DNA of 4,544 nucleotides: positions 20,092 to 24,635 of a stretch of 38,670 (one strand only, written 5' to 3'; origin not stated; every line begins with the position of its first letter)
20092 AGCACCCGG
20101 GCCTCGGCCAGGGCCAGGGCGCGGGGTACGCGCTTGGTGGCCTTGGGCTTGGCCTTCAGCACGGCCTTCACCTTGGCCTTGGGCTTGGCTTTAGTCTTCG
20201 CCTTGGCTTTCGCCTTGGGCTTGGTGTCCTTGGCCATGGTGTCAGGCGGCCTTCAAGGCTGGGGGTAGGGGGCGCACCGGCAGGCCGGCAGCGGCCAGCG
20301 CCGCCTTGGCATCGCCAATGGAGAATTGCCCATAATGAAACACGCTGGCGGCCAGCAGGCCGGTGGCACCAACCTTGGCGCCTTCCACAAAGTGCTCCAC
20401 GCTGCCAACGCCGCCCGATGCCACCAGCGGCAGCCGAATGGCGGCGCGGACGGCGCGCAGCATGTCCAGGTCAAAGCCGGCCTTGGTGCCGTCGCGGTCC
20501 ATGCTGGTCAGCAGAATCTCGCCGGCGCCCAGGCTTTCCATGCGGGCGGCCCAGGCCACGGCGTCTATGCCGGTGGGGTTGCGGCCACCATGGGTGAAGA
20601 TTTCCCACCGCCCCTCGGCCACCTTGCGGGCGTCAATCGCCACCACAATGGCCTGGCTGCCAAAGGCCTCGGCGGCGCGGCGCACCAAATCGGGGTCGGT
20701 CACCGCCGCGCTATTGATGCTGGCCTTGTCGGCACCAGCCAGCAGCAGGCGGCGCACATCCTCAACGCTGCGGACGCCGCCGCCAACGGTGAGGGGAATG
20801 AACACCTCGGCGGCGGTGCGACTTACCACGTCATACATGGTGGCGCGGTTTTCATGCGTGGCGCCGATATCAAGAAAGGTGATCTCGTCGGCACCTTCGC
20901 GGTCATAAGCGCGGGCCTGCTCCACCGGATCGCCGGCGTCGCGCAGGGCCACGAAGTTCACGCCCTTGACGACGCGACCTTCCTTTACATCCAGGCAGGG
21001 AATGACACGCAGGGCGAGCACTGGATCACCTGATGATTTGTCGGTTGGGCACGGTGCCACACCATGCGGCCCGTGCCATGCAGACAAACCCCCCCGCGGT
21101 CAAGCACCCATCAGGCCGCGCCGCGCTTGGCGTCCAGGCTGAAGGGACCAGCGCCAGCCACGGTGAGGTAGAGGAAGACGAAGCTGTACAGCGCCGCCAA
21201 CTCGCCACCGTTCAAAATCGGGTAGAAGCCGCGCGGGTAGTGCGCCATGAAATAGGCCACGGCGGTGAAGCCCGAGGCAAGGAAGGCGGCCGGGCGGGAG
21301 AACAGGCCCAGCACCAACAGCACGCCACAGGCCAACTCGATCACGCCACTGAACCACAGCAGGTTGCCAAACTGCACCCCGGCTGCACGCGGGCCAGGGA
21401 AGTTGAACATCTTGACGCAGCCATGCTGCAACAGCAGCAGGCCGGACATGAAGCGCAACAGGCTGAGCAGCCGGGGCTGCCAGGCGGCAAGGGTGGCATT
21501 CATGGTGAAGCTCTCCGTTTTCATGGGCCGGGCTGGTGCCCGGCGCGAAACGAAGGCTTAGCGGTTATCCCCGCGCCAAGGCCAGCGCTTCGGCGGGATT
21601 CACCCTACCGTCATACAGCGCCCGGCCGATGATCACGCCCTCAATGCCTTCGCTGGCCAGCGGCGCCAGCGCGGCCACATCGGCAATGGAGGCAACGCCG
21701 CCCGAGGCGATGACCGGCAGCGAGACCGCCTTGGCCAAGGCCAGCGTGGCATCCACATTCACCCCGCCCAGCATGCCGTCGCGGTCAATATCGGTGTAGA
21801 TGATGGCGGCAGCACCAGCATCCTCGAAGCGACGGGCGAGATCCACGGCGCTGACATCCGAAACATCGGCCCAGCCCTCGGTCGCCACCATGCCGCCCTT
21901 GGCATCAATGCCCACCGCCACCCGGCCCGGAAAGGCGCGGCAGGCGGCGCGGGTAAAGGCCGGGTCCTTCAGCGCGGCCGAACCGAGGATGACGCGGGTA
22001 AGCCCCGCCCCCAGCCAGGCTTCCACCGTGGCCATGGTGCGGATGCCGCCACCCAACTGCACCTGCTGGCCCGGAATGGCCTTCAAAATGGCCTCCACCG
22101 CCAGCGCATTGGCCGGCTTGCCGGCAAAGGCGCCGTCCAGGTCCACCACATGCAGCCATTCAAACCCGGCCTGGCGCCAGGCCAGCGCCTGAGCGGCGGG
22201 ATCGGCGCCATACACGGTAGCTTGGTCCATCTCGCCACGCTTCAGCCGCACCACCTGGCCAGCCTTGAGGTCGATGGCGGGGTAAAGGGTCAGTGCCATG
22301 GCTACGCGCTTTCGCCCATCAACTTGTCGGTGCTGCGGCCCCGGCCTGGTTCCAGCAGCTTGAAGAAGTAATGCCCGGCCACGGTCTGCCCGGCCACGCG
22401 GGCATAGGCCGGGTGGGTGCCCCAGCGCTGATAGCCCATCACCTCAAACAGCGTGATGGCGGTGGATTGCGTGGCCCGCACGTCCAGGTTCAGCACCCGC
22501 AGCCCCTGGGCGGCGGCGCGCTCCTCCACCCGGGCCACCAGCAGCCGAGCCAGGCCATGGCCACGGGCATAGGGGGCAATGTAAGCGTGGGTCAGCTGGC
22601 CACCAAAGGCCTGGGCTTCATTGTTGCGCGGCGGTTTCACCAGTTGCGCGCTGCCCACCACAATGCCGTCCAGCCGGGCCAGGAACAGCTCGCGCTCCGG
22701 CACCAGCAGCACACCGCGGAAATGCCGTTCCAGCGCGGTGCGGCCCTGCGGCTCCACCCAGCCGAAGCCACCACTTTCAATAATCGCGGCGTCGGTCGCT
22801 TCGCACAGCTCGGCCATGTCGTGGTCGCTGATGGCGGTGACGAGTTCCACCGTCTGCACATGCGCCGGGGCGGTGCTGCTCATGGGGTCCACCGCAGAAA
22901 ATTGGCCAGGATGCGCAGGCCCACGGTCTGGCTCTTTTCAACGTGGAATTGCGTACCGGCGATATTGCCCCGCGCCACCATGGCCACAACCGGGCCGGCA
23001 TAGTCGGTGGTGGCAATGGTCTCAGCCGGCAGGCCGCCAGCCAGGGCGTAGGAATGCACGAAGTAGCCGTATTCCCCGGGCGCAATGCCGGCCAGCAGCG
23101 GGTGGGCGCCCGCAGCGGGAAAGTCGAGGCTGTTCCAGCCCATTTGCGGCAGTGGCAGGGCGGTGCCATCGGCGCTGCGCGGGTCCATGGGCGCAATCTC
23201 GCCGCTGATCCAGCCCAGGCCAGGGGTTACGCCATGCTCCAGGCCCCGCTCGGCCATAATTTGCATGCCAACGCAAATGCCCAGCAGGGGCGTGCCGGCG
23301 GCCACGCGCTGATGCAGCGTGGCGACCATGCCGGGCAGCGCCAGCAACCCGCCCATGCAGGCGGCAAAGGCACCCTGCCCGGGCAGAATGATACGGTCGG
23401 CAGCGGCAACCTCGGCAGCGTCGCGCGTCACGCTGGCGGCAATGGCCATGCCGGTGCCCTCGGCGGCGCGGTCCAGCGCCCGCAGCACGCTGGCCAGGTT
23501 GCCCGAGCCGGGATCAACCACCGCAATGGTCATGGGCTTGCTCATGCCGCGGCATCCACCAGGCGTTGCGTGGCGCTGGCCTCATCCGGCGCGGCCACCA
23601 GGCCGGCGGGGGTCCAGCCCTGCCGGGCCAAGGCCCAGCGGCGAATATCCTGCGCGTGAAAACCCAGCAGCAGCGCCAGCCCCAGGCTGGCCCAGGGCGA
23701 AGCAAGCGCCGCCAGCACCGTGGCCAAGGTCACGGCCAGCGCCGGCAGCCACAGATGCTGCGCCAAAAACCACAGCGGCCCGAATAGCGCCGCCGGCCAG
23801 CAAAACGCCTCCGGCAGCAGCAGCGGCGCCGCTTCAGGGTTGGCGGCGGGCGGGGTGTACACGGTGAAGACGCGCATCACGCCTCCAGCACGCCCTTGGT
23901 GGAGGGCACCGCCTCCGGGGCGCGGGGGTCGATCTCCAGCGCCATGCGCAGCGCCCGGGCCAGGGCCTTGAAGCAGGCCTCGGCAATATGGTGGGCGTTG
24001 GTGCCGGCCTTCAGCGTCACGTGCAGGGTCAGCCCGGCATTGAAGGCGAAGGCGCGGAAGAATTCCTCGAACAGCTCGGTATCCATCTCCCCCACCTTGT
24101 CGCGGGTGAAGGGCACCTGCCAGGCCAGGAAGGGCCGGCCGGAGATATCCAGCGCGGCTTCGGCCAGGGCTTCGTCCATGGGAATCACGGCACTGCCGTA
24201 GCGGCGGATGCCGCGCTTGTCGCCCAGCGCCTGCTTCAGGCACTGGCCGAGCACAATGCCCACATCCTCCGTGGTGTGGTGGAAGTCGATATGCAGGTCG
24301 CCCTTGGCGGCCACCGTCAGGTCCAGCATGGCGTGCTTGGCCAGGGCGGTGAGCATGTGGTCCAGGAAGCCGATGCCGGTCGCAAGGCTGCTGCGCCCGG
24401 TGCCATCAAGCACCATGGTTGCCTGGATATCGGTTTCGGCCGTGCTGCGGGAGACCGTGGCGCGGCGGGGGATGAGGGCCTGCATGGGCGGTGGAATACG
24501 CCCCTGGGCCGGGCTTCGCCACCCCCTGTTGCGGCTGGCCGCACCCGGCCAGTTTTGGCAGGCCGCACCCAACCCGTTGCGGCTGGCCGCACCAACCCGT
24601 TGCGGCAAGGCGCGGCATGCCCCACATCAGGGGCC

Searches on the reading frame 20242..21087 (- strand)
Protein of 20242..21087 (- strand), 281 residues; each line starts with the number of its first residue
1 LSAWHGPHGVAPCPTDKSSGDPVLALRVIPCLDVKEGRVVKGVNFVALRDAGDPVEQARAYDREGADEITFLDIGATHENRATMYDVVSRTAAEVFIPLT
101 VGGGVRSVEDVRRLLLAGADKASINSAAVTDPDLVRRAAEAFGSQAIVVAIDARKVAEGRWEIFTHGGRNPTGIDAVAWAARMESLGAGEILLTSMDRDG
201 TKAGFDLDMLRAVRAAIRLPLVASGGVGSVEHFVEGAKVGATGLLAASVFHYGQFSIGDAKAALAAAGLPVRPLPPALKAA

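Call 58: search_protein_families(library=pfam, proteins=[window:20242-21087:-], max_evalue=0.001)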
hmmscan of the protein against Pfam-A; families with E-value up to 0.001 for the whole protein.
window:20242-21087:- (281 aa): 3 families
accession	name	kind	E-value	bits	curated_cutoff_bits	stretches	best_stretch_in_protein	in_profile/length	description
PF00977.27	His_biosynth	-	1.7e-85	286.5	23.6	1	27-255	1-227/228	Histidine biosynthesis protein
PF02581.23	TMP-TENI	-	4.7e-05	23.3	27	0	180-243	113-173/180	Thiamine monophosphate synthase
PF01180.27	DHO_dh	-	0.00013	21.7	27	0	207-255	227-277/291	Dihydroorotate dehydrogenase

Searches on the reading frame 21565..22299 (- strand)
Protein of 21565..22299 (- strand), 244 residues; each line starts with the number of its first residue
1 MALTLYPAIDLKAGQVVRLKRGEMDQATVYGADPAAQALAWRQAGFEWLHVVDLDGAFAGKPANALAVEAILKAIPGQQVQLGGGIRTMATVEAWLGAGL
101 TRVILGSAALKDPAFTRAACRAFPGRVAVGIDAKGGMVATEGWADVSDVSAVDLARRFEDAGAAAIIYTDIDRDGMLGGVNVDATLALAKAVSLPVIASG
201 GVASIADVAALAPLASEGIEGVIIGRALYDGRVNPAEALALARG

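Call 58: search_protein_families(library=pfam, proteins=[window:21565-22299:-], max_evalue=0.001)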
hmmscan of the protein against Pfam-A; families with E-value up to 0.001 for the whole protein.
window:21565-22299:- (244 aa): 3 families
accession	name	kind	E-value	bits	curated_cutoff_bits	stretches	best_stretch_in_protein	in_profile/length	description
PF00977.27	His_biosynth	-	2.9e-78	262.9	23.6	1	5-233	2-227/228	Histidine biosynthesis protein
PF01207.24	Dus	-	3.1e-07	30.2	20.4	1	147-229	136-218/311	Dihydrouridine synthase (Dus)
PF03060.21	NMO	-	0.00066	19.6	28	1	146-228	140-225/331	Nitronate monooxygenase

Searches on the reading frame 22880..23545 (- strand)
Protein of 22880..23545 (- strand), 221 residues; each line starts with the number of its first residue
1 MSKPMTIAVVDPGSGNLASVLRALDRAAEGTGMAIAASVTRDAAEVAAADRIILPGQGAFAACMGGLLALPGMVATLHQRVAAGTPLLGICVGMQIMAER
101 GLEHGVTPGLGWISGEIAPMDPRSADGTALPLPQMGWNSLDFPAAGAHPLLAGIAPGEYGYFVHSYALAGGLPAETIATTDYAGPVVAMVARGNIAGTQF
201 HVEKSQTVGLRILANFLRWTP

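Call 58: search_protein_families(library=pfam, proteins=[window:22880-23545:-], max_evalue=0.001)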
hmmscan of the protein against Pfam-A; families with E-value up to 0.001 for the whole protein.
window:22880-23545:- (221 aa): 2 families
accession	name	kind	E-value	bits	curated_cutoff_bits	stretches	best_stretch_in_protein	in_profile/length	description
PF00117.34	GATase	-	5.1e-14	52.8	22.8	1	36-217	32-187/190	Glutamine amidotransferase class-I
PF07685.20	GATase_3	-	4.4e-05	23.6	27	1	42-117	33-115/196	CobB/CobQ-like glutamine amidotransferase domain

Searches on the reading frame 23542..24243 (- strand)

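Call 58: search_protein_families(library=pfam, proteins=[window:23542-24243:-], max_evalue=0.001)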
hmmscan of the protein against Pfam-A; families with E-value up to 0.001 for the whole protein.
window:23542-24243:- (233 aa): 1 family
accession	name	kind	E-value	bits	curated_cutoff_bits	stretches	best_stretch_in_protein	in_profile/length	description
PF10947.13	DUF2628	-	4.3e-06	27.5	23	1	147-207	23-93/93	Protein of unknown function (DUF2628)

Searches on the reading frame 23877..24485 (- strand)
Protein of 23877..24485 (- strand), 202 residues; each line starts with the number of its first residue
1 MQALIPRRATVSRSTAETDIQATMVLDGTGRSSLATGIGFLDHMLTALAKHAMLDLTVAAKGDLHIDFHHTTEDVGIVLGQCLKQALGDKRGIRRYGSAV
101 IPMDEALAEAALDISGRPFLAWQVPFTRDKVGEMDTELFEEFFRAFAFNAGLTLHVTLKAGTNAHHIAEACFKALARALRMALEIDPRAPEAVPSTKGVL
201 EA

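Call 70: find_encoding_contigs(protein=window:23877-24485:-, flank=10000, max_places=10)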
Protein window:23877-24485:- (202 aa): 4 contigs read that carry it; 2 places shown.
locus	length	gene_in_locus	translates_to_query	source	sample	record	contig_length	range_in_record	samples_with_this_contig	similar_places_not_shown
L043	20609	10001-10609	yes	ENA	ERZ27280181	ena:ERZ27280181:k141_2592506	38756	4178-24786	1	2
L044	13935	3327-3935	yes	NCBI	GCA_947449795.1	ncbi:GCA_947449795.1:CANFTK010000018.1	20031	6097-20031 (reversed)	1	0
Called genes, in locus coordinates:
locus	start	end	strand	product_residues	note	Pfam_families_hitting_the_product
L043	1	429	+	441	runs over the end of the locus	PF00202:Aminotran_3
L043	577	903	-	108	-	-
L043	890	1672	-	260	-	PF03591:AzlC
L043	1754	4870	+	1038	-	PF00873:ACR_tran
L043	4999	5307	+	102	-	PF04023:FeoA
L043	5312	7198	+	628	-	PF01926:MMR_HSR1, PF02421:FeoB_N, PF07670:Gate, PF07664:FeoB_C, PF07670:Gate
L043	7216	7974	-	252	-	PF12787:EcsC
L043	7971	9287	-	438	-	PF01078:Mg_chelatase (faint), PF00004:AAA (weak), PF07728:AAA_5 (weak), PF13401:AAA_22 (faint), PF07724:AAA_2, PF00004:AAA (weak)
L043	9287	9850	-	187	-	PF00227:Proteasome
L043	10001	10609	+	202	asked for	PF00475:IGPD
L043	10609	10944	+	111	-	PF10947:DUF2628 (faint)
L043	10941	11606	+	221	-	PF00117:GATase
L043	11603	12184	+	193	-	PF00583:Acetyltransf_1, PF13673:Acetyltransf_10, PF13508:Acetyltransf_7, PF08445:FR47 (weak)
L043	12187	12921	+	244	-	PF00977:His_biosynth, PF01207:Dus (faint)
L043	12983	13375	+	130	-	PF07681:DoxX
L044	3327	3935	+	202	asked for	PF00475:IGPD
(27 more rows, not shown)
